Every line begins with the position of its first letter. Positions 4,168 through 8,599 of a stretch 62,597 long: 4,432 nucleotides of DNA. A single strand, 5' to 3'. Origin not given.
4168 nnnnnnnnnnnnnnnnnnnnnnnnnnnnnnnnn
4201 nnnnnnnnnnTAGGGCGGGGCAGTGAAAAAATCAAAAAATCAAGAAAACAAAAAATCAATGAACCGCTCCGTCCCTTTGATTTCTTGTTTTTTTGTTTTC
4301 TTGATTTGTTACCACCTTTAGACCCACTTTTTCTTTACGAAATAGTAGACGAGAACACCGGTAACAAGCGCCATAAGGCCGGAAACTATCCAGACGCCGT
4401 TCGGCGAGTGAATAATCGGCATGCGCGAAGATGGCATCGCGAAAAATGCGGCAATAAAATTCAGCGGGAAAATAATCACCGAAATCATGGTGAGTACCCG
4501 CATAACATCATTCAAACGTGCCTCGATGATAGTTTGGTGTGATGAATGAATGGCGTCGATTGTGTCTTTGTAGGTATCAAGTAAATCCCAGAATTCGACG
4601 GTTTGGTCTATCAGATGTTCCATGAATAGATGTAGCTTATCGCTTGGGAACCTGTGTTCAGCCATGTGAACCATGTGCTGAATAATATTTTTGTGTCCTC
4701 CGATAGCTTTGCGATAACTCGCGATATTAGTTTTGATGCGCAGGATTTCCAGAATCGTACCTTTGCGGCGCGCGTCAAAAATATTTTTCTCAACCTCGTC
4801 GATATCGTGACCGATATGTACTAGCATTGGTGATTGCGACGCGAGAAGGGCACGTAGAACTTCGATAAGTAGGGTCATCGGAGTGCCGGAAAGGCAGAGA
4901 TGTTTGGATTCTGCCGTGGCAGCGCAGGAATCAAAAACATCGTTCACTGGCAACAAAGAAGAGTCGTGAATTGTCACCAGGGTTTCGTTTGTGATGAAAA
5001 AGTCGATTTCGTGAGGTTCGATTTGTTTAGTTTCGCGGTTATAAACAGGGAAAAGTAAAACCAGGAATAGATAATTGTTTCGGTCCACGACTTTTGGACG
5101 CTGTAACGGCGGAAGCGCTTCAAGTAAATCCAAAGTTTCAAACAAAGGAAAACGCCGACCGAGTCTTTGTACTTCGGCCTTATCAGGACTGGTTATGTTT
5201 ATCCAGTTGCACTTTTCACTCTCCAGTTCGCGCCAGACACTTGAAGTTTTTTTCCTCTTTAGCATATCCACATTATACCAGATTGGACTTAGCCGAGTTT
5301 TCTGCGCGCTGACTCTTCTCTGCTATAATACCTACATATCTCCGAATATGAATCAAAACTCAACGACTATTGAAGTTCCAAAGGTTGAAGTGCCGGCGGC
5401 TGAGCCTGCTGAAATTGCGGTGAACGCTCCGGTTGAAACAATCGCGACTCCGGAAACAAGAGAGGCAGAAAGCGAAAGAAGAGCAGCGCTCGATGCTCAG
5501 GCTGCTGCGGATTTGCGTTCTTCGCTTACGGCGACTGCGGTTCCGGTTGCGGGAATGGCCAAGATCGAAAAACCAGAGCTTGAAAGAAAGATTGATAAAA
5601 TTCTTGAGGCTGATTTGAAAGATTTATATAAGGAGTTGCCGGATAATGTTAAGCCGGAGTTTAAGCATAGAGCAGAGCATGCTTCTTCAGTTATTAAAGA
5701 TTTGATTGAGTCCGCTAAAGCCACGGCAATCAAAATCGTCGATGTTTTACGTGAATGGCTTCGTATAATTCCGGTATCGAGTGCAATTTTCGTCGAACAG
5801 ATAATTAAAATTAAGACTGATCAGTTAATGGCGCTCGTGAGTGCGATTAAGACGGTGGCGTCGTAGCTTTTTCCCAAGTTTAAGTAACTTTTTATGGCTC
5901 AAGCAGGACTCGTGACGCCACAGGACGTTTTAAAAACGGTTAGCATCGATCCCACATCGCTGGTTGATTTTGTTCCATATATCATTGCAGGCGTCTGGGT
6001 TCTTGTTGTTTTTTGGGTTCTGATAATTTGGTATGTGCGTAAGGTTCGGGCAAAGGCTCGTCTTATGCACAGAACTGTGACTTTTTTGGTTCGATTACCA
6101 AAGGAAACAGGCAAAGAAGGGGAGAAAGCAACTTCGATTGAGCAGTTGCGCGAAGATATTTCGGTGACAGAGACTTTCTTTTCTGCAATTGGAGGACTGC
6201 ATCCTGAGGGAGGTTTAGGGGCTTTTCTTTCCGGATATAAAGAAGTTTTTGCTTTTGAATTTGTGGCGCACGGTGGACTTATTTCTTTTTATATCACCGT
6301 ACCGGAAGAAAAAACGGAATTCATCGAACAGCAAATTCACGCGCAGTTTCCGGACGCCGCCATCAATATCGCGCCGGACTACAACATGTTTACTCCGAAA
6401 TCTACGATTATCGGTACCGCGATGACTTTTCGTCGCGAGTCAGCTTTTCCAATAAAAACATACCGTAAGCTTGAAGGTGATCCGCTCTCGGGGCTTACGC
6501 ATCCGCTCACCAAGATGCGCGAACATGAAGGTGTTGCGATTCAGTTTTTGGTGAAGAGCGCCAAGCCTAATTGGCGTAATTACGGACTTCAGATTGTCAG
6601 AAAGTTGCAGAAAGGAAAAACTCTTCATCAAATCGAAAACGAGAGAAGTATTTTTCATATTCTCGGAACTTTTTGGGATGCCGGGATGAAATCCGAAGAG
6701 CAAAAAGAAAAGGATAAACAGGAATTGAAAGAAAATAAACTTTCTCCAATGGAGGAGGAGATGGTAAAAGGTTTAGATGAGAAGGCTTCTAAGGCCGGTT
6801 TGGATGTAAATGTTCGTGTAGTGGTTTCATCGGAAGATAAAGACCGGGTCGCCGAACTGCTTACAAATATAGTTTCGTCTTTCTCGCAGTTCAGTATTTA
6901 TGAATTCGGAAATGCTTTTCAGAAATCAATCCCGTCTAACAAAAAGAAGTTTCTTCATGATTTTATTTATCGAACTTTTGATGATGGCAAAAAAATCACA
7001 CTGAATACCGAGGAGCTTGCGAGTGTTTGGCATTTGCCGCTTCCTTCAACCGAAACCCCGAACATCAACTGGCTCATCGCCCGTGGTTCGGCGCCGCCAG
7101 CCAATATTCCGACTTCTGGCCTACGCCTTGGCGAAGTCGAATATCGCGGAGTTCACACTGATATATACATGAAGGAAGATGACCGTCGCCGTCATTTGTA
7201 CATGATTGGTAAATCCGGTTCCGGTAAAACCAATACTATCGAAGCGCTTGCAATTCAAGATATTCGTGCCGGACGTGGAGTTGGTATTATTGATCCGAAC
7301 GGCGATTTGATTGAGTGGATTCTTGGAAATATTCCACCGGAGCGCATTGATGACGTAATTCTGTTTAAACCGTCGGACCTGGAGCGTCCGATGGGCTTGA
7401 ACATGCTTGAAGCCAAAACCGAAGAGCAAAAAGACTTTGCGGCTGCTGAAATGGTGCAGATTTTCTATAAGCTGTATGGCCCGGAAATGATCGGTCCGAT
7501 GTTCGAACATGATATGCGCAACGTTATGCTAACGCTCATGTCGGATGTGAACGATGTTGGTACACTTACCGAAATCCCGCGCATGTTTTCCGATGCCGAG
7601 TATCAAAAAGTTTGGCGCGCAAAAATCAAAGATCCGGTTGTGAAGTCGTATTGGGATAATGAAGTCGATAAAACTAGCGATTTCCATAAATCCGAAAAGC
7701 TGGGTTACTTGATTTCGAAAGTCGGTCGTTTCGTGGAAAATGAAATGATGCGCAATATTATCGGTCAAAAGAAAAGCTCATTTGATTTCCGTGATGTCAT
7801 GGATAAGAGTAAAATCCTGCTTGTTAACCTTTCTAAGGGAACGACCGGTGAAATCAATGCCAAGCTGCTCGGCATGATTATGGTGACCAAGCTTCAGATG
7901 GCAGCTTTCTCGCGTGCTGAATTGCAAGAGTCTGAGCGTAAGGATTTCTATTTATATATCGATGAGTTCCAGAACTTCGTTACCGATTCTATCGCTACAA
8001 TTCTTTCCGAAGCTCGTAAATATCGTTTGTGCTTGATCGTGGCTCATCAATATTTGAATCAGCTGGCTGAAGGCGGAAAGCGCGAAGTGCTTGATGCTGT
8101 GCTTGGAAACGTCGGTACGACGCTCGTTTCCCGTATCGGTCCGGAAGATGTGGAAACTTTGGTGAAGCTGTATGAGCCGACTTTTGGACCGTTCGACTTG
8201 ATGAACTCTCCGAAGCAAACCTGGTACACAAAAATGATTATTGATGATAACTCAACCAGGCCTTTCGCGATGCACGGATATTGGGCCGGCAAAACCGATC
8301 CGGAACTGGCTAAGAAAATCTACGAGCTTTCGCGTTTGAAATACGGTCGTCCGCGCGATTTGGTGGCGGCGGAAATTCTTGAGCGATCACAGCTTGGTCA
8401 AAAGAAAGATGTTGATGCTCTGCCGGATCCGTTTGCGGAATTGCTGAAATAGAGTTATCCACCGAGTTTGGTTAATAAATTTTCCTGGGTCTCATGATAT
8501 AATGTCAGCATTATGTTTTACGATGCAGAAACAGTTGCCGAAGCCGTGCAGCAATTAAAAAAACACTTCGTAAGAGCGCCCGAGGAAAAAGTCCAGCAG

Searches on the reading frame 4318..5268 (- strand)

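Call 78: search_protein_families(library=pfam, proteins=[window:4318-5268:-], max_evalue=0.0001)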
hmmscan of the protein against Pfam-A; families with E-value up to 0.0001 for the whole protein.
window:4318-5268:- (316 aa): 1 family
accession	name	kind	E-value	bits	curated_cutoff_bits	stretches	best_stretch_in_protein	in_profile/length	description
PF01544.23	CorA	-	3.6e-47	161.5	27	1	18-311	2-291/292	CorA-like Mg2+ transporter protein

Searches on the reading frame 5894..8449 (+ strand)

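Call 78: search_protein_families(library=pfam, proteins=[window:5894-8449:+], max_evalue=0.0001)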
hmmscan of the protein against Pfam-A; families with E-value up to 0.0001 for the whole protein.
window:5894-8449:+ (852 aa): 3 families
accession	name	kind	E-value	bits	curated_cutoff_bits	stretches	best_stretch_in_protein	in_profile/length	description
PF10412.15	TrwB_AAD_bind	-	6.8e-13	48.7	20.5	1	424-752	7-314/387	Type IV secretion-system coupling protein DNA-binding domain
PF12696.13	TraG-D_C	-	1.2e-06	28.9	22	1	685-756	2-72/126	TraM recognition site of TraD and TraG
PF02534.20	T4SS-DNA_transf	-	3.9e-05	23.1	20.1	0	429-744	41-364/468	Type IV secretory system Conjugative DNA transfer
